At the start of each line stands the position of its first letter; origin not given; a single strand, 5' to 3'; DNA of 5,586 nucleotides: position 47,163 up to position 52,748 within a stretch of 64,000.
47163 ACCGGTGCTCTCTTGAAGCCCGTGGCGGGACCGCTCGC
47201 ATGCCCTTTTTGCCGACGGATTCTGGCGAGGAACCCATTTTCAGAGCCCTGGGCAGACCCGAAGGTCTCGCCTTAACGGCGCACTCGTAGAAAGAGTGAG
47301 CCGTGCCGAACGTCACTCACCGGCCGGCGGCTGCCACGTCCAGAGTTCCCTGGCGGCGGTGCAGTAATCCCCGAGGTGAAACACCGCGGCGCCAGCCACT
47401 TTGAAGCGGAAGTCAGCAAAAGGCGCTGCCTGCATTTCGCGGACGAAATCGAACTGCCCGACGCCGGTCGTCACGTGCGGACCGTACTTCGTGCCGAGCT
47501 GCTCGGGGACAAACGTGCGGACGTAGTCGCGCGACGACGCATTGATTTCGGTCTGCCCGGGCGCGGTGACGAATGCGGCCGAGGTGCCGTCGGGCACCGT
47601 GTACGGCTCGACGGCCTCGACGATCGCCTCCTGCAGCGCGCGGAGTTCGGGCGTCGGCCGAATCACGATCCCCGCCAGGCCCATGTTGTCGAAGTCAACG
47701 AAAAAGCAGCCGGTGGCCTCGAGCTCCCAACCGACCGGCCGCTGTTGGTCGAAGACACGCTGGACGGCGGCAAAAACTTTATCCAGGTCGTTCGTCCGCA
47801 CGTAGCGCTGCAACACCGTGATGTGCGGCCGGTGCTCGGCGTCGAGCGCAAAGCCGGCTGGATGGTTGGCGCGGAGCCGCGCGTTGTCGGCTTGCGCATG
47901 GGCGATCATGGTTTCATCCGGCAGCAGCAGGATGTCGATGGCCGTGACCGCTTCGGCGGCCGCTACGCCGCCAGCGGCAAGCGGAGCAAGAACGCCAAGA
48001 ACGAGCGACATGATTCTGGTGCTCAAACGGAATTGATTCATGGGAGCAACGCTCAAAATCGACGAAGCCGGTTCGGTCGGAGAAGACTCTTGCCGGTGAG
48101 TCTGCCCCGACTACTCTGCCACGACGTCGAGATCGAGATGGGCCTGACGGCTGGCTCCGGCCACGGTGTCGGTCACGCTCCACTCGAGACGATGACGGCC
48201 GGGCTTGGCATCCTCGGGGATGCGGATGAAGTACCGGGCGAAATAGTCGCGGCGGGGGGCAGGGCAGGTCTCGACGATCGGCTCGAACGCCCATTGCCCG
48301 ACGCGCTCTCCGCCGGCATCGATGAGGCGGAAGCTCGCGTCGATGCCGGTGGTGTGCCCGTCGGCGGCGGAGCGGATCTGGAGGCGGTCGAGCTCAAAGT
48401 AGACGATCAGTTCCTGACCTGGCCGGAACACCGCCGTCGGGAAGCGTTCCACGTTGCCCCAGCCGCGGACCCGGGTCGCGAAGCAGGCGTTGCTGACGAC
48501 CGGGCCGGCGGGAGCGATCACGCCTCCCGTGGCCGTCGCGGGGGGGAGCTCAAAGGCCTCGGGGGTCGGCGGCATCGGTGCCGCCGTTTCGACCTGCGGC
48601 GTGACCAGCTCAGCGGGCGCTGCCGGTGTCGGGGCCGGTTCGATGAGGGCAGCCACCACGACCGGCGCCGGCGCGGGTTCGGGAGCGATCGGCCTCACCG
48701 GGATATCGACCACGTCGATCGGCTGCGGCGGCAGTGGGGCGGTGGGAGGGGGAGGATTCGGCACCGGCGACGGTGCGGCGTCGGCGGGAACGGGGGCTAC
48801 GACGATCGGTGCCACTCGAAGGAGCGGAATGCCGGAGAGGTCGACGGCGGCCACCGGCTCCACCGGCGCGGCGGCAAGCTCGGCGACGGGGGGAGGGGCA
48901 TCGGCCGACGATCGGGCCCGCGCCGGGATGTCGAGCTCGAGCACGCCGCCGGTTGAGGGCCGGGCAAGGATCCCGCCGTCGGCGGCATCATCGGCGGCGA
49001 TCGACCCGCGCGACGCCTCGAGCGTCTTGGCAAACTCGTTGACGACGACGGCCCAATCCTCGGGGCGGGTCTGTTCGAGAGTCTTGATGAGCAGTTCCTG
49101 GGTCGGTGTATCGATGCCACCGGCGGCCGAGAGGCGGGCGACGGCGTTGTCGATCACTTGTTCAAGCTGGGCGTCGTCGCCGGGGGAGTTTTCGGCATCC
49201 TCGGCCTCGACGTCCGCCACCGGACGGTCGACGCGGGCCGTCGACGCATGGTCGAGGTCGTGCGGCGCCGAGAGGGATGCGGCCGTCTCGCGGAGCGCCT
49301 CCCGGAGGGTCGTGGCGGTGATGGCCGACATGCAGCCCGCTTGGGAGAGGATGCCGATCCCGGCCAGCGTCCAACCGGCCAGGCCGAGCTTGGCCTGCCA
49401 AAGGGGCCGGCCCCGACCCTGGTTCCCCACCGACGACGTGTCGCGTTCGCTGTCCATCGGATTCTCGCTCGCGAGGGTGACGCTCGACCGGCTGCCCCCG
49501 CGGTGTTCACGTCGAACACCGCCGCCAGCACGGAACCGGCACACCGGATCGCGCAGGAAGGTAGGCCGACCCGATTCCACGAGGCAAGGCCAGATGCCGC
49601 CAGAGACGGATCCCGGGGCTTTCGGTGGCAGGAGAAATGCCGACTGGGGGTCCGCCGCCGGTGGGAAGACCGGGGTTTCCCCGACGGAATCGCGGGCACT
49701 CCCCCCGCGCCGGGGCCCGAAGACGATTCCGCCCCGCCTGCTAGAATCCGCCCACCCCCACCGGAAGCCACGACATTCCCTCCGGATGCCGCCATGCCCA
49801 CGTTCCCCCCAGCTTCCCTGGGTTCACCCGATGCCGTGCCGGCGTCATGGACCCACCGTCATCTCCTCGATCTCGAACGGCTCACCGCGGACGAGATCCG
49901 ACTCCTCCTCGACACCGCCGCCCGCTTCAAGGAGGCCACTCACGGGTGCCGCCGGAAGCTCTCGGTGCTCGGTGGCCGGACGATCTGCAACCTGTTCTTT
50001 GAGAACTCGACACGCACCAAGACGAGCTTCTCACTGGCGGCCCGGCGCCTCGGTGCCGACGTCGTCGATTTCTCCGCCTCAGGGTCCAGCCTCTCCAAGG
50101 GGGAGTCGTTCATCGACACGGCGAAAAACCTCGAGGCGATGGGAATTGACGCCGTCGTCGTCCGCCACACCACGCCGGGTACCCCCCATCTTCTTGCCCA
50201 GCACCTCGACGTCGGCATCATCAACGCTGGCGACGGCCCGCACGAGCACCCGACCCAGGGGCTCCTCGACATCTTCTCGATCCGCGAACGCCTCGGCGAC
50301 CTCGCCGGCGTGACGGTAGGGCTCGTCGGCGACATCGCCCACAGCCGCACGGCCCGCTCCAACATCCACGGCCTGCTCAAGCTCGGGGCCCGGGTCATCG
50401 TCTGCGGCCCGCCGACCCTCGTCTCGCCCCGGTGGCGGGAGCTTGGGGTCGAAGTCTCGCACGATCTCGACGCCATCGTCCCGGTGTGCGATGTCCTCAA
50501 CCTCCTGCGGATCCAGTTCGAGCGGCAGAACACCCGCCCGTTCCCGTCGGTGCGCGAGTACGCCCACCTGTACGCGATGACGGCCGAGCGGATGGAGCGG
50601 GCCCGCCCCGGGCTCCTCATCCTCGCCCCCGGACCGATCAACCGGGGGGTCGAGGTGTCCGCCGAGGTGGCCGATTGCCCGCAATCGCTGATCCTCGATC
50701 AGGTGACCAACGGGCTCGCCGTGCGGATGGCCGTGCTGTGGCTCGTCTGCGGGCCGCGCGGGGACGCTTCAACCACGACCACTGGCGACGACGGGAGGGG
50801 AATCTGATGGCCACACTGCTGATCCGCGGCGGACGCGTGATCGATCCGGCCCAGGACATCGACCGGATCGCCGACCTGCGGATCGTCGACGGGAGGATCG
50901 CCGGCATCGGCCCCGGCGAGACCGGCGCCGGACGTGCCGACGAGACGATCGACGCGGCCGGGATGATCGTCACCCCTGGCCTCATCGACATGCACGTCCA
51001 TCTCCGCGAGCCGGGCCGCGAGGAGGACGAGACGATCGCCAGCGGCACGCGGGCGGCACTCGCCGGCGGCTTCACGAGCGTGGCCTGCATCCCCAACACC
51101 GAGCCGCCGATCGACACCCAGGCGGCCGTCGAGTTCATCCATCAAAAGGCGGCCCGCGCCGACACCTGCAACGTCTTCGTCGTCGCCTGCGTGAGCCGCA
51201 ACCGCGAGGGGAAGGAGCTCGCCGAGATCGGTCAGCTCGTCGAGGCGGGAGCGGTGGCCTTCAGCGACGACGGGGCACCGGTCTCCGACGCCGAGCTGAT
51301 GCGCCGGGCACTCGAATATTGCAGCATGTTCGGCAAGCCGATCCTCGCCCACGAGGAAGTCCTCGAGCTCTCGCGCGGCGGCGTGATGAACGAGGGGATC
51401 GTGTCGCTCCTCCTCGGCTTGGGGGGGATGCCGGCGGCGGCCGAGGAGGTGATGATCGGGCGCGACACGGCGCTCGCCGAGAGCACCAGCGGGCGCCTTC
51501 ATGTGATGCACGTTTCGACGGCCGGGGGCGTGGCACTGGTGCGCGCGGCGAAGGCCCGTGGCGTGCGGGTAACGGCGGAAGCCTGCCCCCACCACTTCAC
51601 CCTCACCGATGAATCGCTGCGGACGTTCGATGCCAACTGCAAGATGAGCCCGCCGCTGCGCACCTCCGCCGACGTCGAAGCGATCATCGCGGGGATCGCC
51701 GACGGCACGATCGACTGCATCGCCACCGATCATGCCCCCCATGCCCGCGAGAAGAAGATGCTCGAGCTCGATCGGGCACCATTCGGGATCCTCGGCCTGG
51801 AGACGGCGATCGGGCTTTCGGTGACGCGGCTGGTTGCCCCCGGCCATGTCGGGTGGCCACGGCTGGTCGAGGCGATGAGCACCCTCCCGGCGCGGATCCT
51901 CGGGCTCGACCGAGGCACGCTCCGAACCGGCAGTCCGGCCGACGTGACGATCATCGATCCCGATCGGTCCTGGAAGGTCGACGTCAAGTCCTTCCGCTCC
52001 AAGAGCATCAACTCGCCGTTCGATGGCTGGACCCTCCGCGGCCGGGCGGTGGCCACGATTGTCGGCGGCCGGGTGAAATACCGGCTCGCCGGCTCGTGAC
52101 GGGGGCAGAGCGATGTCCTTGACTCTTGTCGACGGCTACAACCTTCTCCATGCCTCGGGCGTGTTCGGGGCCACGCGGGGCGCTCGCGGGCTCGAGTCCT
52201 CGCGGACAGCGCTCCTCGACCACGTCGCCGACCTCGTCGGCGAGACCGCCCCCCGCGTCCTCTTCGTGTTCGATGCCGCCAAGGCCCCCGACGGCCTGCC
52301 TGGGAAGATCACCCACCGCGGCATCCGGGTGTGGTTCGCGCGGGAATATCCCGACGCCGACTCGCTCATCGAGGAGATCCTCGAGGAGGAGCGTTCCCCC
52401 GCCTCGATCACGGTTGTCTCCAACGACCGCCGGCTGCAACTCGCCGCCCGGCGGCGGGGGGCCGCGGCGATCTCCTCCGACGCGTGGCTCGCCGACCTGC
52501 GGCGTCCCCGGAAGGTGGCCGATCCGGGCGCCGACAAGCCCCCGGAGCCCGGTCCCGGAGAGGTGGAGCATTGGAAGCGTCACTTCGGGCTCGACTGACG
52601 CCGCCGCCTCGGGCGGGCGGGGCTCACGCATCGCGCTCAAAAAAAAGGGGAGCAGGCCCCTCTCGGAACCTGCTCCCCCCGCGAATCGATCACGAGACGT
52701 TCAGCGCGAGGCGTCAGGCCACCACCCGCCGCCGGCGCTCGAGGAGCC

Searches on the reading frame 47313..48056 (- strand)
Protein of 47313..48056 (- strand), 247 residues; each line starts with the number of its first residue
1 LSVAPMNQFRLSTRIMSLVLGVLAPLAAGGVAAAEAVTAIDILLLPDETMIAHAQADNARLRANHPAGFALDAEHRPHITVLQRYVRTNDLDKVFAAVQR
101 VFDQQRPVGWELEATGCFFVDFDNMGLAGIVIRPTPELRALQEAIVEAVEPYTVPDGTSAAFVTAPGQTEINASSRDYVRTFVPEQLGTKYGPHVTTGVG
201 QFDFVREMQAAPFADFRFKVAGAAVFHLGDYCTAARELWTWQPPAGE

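Call 53: search_protein_families(library=pfam, proteins=[window:47313-48056:-], max_evalue=0.000001)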
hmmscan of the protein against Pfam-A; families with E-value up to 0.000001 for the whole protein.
window:47313-48056:- (247 aa): 1 family
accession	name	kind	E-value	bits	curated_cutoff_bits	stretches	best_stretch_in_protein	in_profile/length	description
PF13563.12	2_5_RNA_ligase2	-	3.5e-07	30.8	27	0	56-158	7-104/152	2'-5' RNA ligase superfamily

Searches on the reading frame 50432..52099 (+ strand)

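Call 5: search_protein_families(library=pfam, proteins=[window:50432-52099:+], max_evalue=0.01)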
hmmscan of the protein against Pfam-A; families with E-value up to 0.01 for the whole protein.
window:50432-52099:+ (555 aa): 3 families
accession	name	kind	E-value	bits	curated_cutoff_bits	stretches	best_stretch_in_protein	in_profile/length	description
PF01979.26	Amidohydro_1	-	3.3e-26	92.8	25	1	179-548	1-344/345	Amidohydrolase family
PF07969.17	Amidohydro_3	-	3.3e-13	50.4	29.7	2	171-195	1-25/472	Amidohydrolase family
PF12890.13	DHOase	-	9.4e-05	23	21.2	1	179-363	3-139/142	Dihydro-orotase-like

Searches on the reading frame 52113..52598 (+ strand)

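Call 53: search_protein_families(library=pfam, proteins=[window:52113-52598:+], max_evalue=0.000001)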
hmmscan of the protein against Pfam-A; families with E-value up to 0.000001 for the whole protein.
window:52113-52598:+ (161 aa): 1 family
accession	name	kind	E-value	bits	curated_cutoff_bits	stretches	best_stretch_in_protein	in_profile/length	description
PF05991.17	NYN_YacP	-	9.2e-24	84.7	24.6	1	5-134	2-132/166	YacP-like NYN domain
